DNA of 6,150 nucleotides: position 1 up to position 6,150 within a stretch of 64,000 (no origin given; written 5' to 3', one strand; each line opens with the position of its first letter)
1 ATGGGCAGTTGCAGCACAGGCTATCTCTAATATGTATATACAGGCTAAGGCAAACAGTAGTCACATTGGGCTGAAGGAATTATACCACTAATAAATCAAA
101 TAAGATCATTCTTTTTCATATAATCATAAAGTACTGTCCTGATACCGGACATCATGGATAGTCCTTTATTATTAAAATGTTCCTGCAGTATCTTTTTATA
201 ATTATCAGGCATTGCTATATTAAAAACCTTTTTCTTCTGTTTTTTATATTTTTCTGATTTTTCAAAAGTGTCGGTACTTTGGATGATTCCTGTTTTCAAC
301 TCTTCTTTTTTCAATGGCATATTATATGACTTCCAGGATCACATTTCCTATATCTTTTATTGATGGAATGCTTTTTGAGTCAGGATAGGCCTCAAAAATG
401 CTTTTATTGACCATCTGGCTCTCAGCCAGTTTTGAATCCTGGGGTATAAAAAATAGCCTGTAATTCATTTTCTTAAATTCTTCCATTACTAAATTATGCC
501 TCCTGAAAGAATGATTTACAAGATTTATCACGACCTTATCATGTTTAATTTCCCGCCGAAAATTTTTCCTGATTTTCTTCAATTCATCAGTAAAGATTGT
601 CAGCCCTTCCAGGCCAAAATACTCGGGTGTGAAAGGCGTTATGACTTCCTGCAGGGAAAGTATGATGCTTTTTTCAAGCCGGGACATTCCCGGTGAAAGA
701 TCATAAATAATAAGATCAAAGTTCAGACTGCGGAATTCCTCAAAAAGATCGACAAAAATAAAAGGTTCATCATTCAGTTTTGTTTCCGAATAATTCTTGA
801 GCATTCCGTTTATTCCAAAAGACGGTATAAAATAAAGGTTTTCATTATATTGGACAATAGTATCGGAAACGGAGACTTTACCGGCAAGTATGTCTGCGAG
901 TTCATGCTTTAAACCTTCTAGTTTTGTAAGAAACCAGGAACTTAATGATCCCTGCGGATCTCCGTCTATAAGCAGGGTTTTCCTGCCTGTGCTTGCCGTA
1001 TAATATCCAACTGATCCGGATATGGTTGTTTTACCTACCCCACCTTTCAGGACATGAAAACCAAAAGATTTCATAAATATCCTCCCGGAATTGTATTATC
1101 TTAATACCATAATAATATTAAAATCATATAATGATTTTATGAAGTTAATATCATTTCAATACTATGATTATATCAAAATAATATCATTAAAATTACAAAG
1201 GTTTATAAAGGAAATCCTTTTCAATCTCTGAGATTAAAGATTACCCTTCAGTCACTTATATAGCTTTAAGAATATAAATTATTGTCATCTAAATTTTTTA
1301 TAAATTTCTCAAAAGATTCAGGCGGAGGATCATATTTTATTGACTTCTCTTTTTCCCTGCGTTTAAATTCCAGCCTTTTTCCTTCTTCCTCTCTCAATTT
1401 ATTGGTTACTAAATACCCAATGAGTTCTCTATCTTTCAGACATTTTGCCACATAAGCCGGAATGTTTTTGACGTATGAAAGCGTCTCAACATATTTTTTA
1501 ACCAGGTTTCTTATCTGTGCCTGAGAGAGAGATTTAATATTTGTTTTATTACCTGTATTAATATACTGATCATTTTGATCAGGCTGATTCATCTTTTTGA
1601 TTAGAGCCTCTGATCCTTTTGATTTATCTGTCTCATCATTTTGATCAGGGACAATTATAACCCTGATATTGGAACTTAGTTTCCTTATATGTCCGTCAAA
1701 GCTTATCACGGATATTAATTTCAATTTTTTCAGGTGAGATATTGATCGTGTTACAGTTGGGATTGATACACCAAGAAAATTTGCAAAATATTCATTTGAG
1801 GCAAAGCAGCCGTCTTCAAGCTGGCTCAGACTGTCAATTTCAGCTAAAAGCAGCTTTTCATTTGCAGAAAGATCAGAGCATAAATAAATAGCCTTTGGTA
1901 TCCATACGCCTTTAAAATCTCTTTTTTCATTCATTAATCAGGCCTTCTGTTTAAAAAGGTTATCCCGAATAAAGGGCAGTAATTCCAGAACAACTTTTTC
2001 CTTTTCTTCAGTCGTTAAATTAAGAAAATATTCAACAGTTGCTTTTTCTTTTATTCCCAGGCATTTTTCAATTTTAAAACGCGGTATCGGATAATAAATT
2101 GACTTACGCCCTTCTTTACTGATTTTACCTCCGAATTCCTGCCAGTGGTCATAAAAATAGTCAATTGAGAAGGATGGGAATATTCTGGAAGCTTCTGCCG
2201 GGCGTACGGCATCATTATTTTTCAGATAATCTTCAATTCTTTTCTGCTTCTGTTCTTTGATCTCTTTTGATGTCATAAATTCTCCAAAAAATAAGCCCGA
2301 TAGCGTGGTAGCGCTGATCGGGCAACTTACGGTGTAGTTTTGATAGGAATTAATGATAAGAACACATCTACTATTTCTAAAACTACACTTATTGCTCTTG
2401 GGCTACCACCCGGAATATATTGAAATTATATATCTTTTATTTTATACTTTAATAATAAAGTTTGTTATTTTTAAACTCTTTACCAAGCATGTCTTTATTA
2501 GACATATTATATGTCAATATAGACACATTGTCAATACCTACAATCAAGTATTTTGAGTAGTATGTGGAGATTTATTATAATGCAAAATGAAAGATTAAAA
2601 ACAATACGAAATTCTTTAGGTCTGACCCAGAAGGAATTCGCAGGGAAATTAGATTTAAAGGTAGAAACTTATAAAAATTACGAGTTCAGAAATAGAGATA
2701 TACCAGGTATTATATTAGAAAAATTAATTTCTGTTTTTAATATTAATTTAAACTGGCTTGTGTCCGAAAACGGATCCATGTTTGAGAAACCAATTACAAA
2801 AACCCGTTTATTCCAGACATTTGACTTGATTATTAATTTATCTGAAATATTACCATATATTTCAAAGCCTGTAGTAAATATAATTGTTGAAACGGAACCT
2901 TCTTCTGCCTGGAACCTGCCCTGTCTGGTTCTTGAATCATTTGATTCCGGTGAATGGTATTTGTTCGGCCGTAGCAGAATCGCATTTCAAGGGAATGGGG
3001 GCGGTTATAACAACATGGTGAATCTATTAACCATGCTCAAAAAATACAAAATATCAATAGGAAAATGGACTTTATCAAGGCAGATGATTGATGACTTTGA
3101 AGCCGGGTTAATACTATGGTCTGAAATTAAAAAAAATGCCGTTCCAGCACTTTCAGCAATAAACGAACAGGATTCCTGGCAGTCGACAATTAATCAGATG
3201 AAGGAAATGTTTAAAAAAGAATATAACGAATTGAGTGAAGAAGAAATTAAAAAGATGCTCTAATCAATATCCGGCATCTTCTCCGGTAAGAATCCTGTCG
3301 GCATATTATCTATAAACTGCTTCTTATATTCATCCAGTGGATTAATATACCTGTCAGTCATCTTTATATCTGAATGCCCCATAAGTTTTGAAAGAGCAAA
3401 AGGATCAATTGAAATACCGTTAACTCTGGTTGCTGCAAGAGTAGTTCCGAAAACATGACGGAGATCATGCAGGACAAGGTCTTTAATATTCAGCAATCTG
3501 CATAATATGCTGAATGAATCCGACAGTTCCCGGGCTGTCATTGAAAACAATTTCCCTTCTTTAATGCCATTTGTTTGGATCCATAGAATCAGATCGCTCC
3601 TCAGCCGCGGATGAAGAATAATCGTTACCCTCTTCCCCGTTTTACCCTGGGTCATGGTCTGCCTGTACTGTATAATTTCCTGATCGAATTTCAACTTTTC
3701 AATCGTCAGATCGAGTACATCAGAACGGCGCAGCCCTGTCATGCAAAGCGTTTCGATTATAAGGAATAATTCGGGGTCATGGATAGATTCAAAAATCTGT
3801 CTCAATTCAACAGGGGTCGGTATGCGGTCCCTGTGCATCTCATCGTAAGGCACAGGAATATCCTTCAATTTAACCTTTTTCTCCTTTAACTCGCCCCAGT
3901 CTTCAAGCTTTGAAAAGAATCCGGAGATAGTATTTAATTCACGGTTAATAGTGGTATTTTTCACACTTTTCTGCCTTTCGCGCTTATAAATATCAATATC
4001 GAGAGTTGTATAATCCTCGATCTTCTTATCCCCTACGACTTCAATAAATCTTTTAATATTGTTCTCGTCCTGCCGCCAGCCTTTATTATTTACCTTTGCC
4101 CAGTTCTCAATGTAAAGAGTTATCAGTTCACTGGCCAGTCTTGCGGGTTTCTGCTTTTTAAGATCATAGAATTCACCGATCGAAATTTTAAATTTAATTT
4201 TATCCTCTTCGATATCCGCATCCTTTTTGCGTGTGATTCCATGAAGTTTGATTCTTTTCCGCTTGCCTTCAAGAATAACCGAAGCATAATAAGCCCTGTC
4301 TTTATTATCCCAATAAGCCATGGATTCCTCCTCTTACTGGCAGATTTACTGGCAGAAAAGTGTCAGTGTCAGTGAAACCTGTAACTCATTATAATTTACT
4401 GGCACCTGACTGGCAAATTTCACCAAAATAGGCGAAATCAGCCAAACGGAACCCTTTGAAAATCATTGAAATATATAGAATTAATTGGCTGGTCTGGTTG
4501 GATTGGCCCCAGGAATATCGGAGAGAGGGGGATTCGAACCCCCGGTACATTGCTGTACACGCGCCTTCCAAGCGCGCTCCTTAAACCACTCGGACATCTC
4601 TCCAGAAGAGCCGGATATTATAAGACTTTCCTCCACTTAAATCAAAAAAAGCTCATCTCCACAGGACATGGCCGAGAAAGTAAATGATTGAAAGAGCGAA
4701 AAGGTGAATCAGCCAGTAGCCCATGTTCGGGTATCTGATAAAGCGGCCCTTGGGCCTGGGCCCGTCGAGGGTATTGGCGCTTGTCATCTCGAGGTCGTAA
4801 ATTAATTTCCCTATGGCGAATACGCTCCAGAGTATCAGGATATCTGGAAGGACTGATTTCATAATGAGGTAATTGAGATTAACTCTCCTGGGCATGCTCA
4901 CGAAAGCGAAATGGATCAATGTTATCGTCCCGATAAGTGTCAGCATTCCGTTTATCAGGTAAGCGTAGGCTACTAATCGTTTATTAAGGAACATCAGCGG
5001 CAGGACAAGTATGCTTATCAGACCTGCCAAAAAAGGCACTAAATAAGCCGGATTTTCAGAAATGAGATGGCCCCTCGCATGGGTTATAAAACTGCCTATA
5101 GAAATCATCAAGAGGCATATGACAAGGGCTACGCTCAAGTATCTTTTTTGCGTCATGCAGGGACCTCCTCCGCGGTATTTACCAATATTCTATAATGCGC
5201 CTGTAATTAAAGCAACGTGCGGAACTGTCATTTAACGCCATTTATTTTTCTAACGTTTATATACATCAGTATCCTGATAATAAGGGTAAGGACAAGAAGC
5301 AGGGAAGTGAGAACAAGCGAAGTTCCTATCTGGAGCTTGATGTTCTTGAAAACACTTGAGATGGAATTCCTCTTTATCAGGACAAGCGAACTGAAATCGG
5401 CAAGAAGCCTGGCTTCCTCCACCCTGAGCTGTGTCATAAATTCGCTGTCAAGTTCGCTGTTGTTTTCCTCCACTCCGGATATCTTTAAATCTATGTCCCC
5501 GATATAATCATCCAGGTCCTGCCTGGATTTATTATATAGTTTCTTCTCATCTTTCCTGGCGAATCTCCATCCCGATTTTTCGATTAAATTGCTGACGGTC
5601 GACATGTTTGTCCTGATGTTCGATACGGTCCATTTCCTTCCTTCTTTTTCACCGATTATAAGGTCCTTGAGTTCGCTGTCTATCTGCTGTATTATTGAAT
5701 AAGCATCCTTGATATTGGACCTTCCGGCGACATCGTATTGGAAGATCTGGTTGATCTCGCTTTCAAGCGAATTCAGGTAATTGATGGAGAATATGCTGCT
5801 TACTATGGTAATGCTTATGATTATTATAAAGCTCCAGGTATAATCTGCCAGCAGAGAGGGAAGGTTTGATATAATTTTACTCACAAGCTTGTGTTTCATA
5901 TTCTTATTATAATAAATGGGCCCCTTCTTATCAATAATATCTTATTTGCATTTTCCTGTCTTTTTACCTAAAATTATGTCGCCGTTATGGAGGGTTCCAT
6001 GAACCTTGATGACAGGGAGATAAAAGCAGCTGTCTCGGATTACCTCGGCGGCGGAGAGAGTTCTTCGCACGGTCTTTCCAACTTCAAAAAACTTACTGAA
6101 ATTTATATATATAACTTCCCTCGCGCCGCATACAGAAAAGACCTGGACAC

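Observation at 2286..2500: Structured ~200-nt leader with mutually exclusive terminator and antiterminator folds in the element's early operon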

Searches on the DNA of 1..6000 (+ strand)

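Call 4: search_rna_families(source=window, start=1, end=6000, threshold=evalue, max_evalue=10, show_alignments=3)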
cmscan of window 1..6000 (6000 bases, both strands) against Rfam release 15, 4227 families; matches with E-value up to 10: 12.
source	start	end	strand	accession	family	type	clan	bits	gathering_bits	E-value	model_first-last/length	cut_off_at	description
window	4519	4603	-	RF00005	tRNA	Gene; tRNA;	CL00001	53.3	29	1.2e-09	1-71/71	no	tRNA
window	4519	4559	+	RF04351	Plastid-psbl-rps4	Cis-reg;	-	40.7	68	3.4e-06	1-53/53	no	Plastid-psbl-rps4 3UTR RNA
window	4502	4615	-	RF02223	sX4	Gene; sRNA;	-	28.1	70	0.0057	1-167/167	no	Proteobacterial sRNA sX4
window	1585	1635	+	RF02291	TtnuCD15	Gene; snRNA; snoRNA; CD-box;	-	26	75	3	1-65/65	no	Tetrahymena snoRNA TtnuCD15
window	619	686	+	RF03886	mir-1993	Gene; miRNA;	-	22.8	82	0.43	1-69/69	no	mir-1993 microRNA precursor family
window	3807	3929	-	RF00420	SNORA61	Gene; snRNA; snoRNA; HACA-box;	-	19.4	74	3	1-132/132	no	Small nucleolar RNA SNORA61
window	659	729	+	RF01162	sn668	Gene; snRNA; snoRNA; CD-box;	-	18.7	40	5.1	1-65/65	no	Small nucleolar RNA sn668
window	1328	1384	-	RF02699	Avashort_thermometer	Cis-reg; thermoregulator;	-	18.3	88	6.7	1-59/59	no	Avashort 5' UTR thermometer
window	4410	4443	-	RF04297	mir-35_2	Gene; miRNA;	CL00088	17.9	41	5.5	1-62/62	no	mir-35_2 microRNA precursor family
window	3245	3314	-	RF01767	SAM-III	Cis-reg; riboswitch;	-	17.3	45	5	1-82/82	no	SAM-III riboswitch aptamer (SMK box)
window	4342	4421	-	RF04280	mir-890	Gene; miRNA;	CL00136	17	56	8.9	1-74/74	no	mir-890 microRNA precursor family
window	1842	1984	+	RF01264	snR83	Gene; snRNA; snoRNA; HACA-box;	CL00023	15.8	75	3.5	1-308/308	no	Small nucleolar RNA snR83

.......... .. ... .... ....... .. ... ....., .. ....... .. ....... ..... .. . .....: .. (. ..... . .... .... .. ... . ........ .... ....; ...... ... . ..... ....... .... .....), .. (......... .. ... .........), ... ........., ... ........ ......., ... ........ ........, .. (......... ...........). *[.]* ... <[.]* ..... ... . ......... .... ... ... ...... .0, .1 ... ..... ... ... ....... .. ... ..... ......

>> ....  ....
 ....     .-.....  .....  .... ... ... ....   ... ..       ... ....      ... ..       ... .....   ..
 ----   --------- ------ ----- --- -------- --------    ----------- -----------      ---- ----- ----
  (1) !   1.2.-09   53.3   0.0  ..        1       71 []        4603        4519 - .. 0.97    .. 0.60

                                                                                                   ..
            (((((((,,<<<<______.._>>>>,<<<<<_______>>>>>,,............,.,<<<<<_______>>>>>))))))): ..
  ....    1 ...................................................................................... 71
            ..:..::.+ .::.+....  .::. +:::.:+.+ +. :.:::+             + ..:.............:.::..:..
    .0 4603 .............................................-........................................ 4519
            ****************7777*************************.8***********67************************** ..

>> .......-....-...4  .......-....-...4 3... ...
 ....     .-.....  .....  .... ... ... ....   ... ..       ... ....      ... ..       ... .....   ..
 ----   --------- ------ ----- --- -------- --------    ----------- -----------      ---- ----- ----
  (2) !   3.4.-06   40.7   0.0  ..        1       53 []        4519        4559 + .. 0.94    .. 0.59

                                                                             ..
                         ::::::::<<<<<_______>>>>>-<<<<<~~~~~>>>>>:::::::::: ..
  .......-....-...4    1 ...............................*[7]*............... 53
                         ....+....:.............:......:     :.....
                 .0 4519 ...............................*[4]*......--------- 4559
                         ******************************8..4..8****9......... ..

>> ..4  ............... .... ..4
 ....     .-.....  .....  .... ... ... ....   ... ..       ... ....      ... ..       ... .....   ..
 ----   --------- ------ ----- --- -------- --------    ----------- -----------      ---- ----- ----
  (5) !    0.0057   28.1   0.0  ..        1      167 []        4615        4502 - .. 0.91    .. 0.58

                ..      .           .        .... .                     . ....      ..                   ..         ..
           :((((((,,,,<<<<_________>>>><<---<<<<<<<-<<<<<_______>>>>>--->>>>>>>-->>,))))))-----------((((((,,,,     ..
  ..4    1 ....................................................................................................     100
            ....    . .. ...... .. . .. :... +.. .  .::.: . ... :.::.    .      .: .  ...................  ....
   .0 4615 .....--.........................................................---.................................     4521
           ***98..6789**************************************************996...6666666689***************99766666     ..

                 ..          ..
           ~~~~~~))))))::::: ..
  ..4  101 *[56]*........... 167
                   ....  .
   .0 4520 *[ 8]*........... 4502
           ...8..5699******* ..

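Call 10: search_dna_similar(query=window:1-4400:+, collection=phages, mode=distant)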
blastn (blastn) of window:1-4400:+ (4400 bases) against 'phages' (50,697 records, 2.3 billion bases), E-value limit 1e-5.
No match.

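Call 11: search_dna_similar(query=window:1-4400:+, collection=plasmids, mode=distant)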
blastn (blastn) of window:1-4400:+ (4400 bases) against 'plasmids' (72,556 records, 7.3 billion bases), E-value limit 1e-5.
No match.

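Call 67: build_rna_model(alignment_id=A4, structure=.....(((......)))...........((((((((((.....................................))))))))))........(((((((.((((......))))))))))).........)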
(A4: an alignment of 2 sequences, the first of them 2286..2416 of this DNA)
Model R1 built from alignment A4 (2 sequences, 131 columns); structure: as given.
model positions 131; base pairs 24; branch points 2; effective number of sequences 0.85; information 0.591 bits per position. Calibrated on 0.2 Mb of random sequence (short: E-values are rough).
structure used (alignment columns):
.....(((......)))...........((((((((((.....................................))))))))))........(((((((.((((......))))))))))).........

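Call 68: search_with_rna_model(model_id=R1, sources=[window, L001, L004, L005, L117, L118, L119, L124], max_evalue=10, make_alignment=true, show_alignments=5)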
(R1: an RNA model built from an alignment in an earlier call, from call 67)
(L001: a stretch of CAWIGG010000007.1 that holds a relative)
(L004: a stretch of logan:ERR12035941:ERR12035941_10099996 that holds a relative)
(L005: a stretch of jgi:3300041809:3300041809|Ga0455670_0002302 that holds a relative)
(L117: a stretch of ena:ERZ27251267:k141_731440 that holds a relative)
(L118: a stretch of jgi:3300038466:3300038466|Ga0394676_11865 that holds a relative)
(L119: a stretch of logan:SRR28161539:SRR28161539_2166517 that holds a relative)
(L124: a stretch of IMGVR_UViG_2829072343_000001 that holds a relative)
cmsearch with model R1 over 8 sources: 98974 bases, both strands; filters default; matches with E-value up to 10: 8.
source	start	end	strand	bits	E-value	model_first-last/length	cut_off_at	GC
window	2286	2416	-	176.7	3.4e-38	1-131/131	no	0.4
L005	5861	5991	+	176.7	3.4e-38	1-131/131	no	0.4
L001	3850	3989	+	49.5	4.1e-09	1-131/131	no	0.33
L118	2840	2970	+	43.9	7.7e-08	1-131/131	no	0.45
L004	348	487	+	35.3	7.4e-06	1-131/131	no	0.41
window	2300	2423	+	20.8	0.015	1-131/131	no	0.4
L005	5854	5977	-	20.8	0.015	1-131/131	no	0.4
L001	3943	3996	-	13.9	0.56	1-131/131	no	0.5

Alignment A5: 8 matches aligned to the model, 196 columns, each read 5' to 3' on its own strand. Consensus structure (alignment columns), stored with it:
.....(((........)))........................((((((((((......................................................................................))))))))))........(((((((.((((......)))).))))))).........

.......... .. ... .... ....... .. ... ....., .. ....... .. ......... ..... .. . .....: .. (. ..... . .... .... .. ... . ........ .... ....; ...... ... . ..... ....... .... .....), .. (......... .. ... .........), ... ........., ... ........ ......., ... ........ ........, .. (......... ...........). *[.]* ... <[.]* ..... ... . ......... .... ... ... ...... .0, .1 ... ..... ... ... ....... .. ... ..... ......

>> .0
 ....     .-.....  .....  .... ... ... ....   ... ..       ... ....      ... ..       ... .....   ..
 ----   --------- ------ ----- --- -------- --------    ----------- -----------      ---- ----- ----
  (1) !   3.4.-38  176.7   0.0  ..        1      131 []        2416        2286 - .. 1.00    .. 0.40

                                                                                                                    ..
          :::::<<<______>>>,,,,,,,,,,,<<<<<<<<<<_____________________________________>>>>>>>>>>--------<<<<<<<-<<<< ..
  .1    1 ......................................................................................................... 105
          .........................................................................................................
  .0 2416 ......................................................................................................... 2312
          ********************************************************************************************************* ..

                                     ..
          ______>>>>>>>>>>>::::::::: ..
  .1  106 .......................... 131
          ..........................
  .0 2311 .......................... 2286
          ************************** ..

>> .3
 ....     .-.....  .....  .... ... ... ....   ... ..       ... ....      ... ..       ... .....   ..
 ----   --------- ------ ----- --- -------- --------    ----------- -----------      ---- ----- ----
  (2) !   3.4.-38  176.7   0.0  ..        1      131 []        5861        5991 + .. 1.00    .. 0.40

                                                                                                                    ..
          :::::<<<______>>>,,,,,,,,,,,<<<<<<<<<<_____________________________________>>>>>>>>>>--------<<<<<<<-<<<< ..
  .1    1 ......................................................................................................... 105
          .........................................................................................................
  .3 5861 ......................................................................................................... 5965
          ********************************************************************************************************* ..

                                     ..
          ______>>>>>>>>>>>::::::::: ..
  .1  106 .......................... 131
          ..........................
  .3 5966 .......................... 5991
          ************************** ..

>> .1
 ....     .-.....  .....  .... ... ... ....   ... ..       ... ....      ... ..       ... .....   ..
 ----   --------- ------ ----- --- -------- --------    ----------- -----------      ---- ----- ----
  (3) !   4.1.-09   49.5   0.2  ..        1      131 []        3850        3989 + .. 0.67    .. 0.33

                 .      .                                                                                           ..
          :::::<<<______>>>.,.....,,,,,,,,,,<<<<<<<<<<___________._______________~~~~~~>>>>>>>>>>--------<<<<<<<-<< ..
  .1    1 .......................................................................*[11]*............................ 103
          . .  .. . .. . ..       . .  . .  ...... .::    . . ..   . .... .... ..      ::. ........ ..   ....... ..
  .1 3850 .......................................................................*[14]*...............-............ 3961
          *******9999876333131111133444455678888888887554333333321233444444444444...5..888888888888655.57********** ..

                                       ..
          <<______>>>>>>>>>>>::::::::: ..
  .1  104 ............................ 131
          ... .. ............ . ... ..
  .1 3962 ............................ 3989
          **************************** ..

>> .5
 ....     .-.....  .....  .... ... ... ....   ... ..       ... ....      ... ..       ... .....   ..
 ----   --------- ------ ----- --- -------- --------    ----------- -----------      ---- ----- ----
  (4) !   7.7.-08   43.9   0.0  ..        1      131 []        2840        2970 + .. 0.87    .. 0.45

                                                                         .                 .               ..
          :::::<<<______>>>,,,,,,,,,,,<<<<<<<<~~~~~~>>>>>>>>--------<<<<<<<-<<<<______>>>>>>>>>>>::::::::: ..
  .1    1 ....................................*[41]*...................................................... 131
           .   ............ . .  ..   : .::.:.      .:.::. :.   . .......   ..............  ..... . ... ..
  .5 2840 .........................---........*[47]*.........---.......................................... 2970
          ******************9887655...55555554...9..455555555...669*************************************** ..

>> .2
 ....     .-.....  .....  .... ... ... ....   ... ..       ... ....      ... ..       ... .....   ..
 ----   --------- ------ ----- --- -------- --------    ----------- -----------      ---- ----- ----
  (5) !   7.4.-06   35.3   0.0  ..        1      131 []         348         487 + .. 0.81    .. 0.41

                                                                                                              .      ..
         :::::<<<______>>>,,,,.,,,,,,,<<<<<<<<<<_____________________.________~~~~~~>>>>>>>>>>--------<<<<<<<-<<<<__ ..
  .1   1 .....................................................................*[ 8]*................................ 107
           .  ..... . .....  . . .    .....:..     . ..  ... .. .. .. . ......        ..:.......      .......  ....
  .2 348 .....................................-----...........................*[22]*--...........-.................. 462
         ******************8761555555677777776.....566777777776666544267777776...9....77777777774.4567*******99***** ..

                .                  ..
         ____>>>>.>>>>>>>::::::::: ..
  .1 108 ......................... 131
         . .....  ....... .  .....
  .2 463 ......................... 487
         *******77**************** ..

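Call 69: search_with_rna_model(model_id=R1, sources=[window, L001, L004, L118], max_evalue=0.0001, make_alignment=true)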
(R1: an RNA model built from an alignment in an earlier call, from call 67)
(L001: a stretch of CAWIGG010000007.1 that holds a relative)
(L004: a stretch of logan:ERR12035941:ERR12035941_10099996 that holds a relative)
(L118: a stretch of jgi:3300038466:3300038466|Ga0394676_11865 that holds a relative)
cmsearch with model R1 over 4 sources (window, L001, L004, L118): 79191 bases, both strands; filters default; matches with E-value up to 0.0001: 4.
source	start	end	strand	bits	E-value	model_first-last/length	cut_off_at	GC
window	2286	2416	-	176.7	2.7e-38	1-131/131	no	0.4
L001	3850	3989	+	49.5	3.3e-09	1-131/131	no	0.33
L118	2840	2970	+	43.9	6.1e-08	1-131/131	no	0.45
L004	348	487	+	35.3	5.9e-06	1-131/131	no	0.41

Alignment A6: 4 matches aligned to the model, 188 columns, each read 5' to 3' on its own strand. Consensus structure (alignment columns), stored with it:
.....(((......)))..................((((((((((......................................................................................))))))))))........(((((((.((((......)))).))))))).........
